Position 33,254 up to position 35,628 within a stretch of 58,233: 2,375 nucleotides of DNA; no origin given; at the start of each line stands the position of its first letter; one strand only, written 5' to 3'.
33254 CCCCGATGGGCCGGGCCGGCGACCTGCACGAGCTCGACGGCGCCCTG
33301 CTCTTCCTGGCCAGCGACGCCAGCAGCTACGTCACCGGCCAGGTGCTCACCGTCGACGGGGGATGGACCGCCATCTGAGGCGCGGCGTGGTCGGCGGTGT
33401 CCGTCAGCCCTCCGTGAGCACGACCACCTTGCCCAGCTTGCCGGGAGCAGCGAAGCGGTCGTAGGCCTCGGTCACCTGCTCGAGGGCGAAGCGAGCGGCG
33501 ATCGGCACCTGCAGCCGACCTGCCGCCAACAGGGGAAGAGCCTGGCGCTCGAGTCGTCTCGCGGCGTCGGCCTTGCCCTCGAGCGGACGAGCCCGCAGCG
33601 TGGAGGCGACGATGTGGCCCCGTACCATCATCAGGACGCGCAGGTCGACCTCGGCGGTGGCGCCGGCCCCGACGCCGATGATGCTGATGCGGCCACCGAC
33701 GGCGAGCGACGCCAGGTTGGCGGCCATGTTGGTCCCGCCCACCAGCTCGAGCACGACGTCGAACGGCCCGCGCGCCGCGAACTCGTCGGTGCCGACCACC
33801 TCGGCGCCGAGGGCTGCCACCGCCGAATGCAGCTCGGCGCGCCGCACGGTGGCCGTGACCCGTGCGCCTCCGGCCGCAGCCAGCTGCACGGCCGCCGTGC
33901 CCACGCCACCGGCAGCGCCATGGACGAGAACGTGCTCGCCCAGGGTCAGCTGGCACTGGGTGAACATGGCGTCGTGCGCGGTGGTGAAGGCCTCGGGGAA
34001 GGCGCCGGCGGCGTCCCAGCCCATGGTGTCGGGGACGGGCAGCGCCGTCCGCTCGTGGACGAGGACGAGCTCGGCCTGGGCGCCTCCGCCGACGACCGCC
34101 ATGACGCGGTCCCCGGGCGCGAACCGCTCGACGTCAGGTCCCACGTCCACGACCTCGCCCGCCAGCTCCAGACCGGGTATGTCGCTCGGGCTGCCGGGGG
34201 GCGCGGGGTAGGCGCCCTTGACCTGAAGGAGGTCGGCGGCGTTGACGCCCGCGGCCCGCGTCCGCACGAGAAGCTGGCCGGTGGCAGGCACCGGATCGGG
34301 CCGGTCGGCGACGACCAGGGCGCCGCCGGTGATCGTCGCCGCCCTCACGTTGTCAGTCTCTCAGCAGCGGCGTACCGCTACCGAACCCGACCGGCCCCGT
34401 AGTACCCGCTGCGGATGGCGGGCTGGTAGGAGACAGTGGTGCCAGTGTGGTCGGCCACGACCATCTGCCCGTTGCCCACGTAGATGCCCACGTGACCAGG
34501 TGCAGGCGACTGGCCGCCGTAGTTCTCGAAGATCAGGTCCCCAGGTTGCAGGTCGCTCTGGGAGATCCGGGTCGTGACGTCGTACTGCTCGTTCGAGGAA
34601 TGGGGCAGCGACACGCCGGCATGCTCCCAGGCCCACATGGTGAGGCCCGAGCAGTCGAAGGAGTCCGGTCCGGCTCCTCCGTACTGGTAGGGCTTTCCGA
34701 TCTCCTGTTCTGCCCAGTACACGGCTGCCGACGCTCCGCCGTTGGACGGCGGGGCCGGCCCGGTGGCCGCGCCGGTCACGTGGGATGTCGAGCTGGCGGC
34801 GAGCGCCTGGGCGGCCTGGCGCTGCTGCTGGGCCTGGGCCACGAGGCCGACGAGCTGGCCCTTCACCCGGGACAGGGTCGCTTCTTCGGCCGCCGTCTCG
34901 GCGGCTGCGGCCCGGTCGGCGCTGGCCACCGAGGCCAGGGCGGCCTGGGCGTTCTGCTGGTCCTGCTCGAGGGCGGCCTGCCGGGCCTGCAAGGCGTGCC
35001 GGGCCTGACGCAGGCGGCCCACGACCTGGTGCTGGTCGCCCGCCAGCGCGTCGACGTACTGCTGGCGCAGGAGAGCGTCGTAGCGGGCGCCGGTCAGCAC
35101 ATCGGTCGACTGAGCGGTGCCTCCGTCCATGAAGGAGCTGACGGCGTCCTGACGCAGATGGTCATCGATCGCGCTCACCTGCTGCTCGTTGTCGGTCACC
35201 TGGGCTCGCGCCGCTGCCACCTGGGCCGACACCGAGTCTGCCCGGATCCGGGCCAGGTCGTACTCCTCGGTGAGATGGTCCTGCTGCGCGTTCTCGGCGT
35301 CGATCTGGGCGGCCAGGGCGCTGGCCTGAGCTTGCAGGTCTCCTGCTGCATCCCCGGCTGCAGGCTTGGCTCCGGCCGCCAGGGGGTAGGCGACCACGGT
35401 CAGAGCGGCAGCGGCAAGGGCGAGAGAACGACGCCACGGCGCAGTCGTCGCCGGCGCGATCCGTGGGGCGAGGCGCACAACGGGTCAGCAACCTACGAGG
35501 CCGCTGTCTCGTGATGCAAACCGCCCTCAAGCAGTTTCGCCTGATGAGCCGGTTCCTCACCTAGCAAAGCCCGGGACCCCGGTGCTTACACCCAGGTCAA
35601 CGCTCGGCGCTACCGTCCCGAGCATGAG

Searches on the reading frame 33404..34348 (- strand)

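Call 25: search_protein_families(library=pfam, proteins=[window:33404-34348:-], max_evalue=0.001)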
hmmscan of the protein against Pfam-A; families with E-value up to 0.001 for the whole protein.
window:33404-34348:- (314 aa): 3 families
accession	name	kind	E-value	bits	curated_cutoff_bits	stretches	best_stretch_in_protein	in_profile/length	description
PF08240.17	ADH_N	-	1.3e-16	61.2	23.5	1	24-107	3-104/104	Alcohol dehydrogenase GroES-like domain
PF13602.12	ADH_zinc_N_2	-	1.5e-13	52.2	27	1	188-310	12-134/134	Zinc-binding dehydrogenase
PF00107.32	ADH_zinc_N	-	5.1e-13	49.5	31.8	1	148-253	1-116/129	Zinc-binding dehydrogenase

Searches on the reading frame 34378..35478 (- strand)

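Call 25: search_protein_families(library=pfam, proteins=[window:34378-35478:-], max_evalue=0.001)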
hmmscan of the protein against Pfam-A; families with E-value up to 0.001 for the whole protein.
window:34378-35478:- (366 aa): 2 families
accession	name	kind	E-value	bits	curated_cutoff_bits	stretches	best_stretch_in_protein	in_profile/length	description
PF00877.26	NLPC_P60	-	1.1e-25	90.1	23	1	261-354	1-91/105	NlpC/P60 family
PF05382.19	Amidase_5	-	0.00028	21.3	21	1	268-349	23-113/142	Bacteriophage peptidoglycan hydrolase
